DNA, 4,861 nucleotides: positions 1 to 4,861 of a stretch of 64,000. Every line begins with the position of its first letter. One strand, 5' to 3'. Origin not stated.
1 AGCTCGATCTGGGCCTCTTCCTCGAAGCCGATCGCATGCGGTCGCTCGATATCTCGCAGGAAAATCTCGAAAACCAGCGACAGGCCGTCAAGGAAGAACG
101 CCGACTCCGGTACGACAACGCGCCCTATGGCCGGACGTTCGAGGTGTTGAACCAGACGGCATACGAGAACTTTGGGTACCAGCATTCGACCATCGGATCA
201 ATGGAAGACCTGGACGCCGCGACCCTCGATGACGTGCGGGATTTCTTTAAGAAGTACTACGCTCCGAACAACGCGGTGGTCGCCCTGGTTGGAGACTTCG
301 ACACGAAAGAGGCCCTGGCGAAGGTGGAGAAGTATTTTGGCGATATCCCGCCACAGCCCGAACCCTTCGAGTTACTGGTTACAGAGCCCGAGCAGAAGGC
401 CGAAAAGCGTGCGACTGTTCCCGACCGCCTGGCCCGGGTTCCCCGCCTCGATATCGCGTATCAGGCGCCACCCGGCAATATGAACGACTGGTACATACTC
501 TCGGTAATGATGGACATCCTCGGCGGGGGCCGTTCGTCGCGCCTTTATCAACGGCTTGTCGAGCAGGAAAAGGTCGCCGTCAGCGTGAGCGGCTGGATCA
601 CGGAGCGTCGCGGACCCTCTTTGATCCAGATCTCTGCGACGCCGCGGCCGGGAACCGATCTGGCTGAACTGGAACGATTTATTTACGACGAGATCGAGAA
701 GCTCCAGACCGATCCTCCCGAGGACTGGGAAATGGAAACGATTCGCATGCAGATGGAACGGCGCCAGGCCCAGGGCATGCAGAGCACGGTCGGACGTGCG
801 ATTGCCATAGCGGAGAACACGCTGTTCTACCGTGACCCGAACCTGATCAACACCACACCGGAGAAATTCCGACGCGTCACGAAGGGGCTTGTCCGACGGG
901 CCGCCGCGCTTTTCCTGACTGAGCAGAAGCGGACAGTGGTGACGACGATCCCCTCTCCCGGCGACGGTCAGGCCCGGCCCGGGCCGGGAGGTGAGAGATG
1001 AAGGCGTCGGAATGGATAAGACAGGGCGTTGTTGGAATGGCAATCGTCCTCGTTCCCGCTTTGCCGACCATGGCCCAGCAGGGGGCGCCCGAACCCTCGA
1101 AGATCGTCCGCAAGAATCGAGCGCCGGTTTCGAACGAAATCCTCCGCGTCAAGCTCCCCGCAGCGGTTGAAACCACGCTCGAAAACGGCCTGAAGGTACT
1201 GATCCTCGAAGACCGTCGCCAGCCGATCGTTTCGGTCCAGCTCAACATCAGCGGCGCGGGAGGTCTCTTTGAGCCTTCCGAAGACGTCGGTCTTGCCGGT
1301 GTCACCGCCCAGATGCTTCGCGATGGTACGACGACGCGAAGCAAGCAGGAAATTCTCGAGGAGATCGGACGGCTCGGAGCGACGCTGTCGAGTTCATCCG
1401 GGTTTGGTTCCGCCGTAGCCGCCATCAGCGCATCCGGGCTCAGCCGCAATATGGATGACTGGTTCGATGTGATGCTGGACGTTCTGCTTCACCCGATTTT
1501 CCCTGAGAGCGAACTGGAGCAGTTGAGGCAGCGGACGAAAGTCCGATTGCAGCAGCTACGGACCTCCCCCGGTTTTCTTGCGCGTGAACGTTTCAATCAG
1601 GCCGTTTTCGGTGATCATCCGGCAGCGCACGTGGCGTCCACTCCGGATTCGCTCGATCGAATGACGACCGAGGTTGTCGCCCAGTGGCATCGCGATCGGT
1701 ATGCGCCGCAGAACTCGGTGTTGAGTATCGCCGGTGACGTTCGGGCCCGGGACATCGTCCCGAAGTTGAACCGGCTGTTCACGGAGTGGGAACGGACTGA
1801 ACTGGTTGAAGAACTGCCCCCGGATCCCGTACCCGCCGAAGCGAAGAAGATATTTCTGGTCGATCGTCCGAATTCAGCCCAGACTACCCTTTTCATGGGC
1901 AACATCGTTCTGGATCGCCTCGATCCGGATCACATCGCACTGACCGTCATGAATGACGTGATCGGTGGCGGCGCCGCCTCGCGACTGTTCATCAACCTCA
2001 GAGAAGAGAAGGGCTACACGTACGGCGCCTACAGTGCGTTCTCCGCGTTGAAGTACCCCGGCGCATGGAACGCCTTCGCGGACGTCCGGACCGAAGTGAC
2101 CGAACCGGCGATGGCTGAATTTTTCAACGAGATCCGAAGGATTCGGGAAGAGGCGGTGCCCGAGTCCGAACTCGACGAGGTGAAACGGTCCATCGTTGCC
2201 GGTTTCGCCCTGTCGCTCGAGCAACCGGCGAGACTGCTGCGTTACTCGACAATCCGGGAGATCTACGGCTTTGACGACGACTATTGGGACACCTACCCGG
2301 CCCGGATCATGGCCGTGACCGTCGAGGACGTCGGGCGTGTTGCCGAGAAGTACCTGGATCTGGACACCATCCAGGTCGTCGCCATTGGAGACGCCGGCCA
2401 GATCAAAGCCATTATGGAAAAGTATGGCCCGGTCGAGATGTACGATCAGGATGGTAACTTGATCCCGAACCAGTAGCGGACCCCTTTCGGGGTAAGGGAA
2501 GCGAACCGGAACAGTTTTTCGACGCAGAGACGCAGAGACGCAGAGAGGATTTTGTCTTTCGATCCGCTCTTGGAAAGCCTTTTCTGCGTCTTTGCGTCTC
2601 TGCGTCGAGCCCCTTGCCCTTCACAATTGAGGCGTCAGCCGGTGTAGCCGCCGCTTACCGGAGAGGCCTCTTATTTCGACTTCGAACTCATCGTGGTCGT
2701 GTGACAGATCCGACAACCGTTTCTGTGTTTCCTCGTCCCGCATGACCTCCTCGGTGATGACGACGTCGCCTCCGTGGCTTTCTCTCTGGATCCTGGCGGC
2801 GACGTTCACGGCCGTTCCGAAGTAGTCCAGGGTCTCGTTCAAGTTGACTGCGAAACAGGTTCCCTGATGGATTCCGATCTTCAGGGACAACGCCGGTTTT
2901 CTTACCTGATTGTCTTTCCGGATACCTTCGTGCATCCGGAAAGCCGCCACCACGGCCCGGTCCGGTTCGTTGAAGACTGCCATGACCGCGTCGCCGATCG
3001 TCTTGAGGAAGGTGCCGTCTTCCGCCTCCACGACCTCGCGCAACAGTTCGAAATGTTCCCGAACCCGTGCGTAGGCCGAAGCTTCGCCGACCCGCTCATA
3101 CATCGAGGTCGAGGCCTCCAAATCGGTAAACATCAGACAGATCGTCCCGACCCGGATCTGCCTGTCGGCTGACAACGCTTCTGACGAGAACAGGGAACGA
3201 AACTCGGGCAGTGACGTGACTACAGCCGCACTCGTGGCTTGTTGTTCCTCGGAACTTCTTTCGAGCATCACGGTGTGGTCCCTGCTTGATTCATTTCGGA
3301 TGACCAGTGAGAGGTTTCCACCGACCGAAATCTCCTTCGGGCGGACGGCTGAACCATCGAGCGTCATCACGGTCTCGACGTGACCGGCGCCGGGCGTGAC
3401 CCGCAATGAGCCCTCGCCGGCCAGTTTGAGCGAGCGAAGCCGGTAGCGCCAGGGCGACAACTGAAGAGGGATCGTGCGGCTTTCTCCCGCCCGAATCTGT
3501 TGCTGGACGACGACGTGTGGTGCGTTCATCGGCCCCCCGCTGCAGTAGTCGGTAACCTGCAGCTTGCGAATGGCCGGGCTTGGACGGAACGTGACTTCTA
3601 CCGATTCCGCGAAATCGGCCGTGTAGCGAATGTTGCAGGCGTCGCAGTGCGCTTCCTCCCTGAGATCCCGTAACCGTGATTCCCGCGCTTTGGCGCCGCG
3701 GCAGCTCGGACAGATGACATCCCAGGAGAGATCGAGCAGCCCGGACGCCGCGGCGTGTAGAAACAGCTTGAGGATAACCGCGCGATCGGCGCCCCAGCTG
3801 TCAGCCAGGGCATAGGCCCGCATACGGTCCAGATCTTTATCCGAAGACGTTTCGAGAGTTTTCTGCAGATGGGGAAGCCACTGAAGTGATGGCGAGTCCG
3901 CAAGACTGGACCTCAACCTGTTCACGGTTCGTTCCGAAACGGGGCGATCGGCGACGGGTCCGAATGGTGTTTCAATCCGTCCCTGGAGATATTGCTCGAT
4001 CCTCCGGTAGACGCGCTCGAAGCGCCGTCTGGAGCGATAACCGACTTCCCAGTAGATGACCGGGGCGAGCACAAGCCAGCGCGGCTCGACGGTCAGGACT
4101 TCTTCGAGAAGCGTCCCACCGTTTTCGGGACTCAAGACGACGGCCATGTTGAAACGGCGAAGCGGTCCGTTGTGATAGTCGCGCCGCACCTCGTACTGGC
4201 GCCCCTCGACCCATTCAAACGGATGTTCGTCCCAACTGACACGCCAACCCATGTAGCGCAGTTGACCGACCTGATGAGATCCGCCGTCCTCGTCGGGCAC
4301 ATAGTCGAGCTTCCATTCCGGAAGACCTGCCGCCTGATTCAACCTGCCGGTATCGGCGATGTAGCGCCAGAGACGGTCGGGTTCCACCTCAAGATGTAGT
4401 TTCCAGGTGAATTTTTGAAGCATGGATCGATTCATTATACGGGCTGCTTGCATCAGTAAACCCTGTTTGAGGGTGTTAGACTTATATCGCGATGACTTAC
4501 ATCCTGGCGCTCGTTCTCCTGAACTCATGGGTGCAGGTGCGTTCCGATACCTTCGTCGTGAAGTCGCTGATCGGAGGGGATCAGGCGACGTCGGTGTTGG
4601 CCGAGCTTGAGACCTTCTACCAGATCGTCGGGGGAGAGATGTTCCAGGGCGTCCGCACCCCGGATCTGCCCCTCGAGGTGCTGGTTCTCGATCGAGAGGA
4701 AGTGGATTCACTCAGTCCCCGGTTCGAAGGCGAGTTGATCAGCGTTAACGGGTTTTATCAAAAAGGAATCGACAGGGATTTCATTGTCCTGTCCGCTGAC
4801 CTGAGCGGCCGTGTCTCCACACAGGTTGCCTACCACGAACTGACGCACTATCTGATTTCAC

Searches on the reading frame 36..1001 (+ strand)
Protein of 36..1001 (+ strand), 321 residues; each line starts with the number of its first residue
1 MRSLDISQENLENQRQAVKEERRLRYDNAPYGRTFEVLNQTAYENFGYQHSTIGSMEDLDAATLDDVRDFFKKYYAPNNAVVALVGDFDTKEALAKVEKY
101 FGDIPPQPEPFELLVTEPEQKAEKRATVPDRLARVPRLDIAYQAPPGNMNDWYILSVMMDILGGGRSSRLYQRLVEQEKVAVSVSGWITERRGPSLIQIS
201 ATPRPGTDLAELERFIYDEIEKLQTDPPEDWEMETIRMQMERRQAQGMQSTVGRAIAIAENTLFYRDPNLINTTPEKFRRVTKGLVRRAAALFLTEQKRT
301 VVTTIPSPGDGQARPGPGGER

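Call 34: search_protein_families(library=ncbifam, proteins=[window:36-1001:+], max_evalue=0.00001)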
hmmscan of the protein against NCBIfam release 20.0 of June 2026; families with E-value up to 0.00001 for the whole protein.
window:36-1001:+ (321 aa): 2 families
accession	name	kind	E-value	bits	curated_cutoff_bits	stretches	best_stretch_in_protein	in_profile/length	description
NF047422.1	YfmF_fam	equivalog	8.2e-15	54.6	285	1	10-291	123-399/412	EF-P 5-aminopentanol modification-associated protein YfmF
NF047421.1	YfmH_fam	equivalog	1.2e-09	37.9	250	1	7-303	125-420/425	EF-P 5-aminopentanol modification-associated protein YfmH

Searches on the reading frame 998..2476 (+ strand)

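Call 34: search_protein_families(library=ncbifam, proteins=[window:998-2476:+], max_evalue=0.00001)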
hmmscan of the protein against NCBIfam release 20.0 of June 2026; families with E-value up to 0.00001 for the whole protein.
window:998-2476:+ (492 aa): 2 families
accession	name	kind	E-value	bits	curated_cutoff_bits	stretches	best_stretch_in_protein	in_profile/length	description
NF047422.1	YfmF_fam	equivalog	4.7e-21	75.2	285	1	156-458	102-406/412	EF-P 5-aminopentanol modification-associated protein YfmF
NF047421.1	YfmH_fam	equivalog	3.3e-06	26.6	250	0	149-254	105-211/425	EF-P 5-aminopentanol modification-associated protein YfmH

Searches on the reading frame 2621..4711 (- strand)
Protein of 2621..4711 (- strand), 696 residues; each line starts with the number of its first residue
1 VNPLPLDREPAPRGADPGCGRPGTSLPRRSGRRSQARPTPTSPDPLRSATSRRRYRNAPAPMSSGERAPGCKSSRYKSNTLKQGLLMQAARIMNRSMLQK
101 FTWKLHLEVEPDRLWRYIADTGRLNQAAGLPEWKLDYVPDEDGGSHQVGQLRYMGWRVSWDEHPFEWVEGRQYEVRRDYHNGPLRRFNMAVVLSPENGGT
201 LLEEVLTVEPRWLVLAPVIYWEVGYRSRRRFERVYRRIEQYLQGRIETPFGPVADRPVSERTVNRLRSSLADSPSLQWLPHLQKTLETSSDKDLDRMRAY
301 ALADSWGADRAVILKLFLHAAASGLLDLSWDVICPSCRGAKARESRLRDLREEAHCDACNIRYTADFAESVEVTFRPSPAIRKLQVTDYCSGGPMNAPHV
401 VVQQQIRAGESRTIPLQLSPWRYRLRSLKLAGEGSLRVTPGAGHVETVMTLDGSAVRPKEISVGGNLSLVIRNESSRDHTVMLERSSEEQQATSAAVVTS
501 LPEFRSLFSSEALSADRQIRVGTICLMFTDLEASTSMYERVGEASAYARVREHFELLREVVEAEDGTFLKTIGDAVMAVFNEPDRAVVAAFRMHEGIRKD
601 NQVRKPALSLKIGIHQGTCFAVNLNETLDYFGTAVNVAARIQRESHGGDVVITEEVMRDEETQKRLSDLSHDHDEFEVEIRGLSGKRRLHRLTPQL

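Call 34: search_protein_families(library=ncbifam, proteins=[window:2621-4711:-], max_evalue=0.00001)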
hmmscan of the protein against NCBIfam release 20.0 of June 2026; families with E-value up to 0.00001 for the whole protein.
window:2621-4711:- (696 aa): 1 family
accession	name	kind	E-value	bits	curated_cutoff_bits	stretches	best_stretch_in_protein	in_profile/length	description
NF058673.1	LipAdnlyCyLipJMY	equivalog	1.4e-08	33.8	800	1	520-690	293-447/449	bifunctional lipase/adenylate cyclase LipJ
